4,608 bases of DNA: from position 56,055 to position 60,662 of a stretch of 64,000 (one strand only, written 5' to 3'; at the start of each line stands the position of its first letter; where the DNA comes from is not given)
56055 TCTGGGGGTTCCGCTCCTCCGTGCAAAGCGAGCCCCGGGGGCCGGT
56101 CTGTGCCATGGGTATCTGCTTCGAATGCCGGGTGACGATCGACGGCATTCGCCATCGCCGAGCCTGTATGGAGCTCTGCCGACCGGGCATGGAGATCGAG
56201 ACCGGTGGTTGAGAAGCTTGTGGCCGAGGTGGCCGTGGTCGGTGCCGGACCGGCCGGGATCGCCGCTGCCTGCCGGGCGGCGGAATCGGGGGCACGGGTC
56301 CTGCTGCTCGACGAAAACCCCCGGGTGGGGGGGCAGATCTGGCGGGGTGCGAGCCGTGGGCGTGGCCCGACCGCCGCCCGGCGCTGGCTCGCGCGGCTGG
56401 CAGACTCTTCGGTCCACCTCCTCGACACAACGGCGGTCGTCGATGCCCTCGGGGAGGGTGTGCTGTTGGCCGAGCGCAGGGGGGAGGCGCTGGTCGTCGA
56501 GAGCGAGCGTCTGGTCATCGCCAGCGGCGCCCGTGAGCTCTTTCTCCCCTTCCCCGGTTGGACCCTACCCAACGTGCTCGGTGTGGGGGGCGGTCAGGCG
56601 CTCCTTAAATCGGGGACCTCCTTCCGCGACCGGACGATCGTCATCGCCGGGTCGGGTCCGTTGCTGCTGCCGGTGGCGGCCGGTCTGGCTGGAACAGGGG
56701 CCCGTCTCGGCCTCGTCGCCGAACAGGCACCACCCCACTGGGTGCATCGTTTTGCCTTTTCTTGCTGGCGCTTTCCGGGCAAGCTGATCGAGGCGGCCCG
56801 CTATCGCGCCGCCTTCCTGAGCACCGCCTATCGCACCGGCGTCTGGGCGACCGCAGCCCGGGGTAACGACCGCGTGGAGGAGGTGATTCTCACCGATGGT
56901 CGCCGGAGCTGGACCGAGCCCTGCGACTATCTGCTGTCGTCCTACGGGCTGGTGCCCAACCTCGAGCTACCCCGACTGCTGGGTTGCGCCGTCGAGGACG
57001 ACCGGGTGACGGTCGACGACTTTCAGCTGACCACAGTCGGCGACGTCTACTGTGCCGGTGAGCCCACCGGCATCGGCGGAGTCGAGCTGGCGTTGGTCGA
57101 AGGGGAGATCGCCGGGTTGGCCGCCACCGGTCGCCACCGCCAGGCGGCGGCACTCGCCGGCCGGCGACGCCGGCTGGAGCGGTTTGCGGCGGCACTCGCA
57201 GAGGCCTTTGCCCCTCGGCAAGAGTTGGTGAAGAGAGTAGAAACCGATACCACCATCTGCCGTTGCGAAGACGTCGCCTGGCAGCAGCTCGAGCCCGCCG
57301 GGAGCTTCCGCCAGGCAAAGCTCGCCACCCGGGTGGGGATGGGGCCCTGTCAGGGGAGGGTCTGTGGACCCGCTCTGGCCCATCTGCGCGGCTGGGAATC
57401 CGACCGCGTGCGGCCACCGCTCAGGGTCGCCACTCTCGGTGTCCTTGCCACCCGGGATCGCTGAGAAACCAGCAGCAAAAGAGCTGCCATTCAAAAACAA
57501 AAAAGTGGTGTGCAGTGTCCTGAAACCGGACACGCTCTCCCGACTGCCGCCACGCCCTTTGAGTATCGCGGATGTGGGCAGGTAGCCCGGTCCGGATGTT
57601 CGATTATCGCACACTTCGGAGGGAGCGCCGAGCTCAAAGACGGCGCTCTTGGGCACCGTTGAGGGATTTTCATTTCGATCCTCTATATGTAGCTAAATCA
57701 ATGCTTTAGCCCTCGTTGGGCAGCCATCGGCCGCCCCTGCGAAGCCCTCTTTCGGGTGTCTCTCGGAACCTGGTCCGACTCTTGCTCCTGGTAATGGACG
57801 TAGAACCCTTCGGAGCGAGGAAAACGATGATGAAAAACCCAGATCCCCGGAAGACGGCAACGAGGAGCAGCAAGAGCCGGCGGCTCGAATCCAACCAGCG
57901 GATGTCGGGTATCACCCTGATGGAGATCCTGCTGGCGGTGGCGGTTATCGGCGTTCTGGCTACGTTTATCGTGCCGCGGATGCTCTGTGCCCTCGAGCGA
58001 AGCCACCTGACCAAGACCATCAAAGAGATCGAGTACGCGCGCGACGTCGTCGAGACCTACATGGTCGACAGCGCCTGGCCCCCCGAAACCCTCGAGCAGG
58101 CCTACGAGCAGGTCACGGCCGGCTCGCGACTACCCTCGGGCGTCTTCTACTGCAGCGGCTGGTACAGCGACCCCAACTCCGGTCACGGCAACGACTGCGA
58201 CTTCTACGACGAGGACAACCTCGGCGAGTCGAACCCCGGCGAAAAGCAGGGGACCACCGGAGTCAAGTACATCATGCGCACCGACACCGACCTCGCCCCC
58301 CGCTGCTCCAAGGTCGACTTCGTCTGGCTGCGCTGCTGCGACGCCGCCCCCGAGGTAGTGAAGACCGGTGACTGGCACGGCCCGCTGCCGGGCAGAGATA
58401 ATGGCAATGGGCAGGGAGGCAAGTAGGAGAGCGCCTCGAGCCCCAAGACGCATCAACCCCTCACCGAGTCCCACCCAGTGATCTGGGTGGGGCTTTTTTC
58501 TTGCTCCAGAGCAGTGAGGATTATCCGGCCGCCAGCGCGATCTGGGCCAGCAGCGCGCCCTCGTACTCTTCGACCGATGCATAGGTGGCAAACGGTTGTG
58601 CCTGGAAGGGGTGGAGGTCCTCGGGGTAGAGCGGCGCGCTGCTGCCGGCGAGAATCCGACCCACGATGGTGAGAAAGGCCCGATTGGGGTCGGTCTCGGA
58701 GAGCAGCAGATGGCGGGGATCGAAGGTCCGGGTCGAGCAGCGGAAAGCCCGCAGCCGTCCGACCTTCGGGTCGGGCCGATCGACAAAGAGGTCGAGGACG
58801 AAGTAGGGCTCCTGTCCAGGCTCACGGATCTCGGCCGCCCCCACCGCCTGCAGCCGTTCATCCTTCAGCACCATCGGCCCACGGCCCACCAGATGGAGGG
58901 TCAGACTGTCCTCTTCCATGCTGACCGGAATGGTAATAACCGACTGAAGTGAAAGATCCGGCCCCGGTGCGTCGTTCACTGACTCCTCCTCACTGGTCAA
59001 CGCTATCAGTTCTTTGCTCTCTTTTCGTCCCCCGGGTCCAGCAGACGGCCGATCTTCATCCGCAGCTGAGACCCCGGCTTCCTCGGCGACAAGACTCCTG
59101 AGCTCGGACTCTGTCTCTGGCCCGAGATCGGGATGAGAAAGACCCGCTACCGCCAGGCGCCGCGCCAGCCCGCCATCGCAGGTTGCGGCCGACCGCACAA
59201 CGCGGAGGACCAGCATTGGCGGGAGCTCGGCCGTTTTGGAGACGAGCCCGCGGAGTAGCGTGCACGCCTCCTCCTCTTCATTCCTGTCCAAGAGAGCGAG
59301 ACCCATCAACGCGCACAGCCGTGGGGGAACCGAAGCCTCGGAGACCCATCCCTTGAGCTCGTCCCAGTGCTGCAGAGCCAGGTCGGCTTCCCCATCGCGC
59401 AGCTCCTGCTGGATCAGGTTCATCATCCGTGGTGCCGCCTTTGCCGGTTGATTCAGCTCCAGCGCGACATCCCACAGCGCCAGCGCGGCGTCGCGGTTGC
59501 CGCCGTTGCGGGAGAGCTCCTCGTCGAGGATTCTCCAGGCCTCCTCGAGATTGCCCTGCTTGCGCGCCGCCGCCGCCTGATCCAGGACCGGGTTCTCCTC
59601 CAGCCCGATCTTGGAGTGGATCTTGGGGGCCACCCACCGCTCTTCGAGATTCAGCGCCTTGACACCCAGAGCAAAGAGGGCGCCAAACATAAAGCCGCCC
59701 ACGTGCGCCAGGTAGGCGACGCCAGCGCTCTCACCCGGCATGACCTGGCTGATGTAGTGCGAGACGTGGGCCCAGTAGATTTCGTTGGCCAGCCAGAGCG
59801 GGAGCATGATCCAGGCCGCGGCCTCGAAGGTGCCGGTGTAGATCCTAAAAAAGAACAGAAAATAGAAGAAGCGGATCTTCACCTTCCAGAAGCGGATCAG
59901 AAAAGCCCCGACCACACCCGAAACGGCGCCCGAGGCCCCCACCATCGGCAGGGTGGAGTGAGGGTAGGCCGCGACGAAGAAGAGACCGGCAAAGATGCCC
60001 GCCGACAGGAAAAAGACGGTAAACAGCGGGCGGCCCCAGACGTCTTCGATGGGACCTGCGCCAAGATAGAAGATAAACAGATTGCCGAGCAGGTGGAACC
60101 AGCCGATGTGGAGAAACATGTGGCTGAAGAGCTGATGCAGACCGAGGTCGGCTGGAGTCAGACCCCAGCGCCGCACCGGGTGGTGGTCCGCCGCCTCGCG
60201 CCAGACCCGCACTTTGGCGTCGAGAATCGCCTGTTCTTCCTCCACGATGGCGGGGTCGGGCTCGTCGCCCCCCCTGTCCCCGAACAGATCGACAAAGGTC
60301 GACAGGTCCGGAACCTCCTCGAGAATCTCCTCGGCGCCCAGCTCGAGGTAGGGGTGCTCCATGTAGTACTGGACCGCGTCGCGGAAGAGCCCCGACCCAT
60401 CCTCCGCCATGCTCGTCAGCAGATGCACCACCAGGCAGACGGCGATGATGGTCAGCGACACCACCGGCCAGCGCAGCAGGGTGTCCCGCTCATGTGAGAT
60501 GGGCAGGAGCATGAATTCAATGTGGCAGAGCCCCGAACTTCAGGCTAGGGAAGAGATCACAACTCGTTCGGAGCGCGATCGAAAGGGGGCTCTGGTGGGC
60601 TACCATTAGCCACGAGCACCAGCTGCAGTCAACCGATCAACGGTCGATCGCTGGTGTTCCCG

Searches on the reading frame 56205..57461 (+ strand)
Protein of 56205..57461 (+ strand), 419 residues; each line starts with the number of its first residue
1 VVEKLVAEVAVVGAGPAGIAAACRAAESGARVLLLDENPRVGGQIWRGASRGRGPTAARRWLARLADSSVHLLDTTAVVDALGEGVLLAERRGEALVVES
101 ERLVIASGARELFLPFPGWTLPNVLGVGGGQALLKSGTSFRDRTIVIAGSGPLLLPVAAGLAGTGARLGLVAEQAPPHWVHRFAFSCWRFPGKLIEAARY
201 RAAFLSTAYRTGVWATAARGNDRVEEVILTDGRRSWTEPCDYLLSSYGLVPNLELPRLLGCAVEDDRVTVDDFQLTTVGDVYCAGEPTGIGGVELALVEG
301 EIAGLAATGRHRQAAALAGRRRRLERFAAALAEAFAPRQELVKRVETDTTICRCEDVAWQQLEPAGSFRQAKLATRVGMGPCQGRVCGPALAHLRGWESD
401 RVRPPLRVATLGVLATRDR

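Call 59: search_protein_families(library=pfam, proteins=[window:56205-57461:+], max_evalue=0.001)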
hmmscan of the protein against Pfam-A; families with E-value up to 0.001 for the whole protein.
window:56205-57461:+ (419 aa): 10 families
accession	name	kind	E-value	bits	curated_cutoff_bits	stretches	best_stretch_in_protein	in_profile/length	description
PF07992.20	Pyr_redox_2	-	1.8e-23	83.8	26.1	1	8-288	2-277/291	Pyridine nucleotide-disulphide oxidoreductase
PF12831.13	FAD_oxidored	-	3e-10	40.4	27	1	8-47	1-40/416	FAD dependent oxidoreductase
PF13450.12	NAD_binding_8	-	3.2e-09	37.4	21.9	1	11-45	1-35/68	NAD(P)-binding Rossmann-like domain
PF01134.28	GIDA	-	1.2e-08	34.8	22.1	1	9-38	2-31/391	Glucose inhibited division protein A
PF03486.20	HI0933_like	-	1.9e-07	31.2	50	1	8-45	2-39/244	HI0933-like protein Rossmann domain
PF00890.30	FAD_binding_2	-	1.2e-05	25.1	20.4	1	9-45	2-38/414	FAD binding domain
PF01266.30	DAO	-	3.8e-05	23.8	27.9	1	9-73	2-71/353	FAD dependent oxidoreductase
PF01946.23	Thi4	-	9.7e-05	22.1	26.2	1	3-49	14-61/235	Thi4 family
PF13454.12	NAD_binding_9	-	0.00082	19.8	21.8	0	10-49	1-44/155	FAD-NAD(P)-binding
PF01262.27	AlaDh_PNT_C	-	0.00098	19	23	0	7-42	29-64/214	Alanine dehydrogenase/PNT, C-terminal domain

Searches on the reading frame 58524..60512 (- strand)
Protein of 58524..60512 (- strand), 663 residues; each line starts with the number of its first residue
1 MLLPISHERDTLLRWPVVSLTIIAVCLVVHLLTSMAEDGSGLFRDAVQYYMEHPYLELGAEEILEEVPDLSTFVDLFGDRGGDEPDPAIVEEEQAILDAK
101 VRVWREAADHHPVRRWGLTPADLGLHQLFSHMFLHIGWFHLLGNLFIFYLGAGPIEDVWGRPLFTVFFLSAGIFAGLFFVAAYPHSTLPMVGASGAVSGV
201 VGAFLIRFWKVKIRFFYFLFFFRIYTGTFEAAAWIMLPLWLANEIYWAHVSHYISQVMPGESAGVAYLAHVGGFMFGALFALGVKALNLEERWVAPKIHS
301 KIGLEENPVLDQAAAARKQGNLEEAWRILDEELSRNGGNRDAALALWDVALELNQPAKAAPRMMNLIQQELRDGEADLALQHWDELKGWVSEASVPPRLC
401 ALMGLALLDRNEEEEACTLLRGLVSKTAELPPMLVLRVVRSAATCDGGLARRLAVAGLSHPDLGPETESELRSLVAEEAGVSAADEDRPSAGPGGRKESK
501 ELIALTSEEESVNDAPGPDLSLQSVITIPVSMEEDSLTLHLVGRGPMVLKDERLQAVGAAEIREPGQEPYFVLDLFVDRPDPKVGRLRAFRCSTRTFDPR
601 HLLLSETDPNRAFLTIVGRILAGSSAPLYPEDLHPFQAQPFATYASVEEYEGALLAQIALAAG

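Call 59: search_protein_families(library=pfam, proteins=[window:58524-60512:-], max_evalue=0.001)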
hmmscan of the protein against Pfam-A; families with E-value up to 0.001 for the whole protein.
window:58524-60512:- (663 aa): 1 family
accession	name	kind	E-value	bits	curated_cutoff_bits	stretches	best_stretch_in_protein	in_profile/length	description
PF01694.28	Rhomboid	-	7.6e-23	81.7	22.6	1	125-282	4-138/143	Rhomboid domain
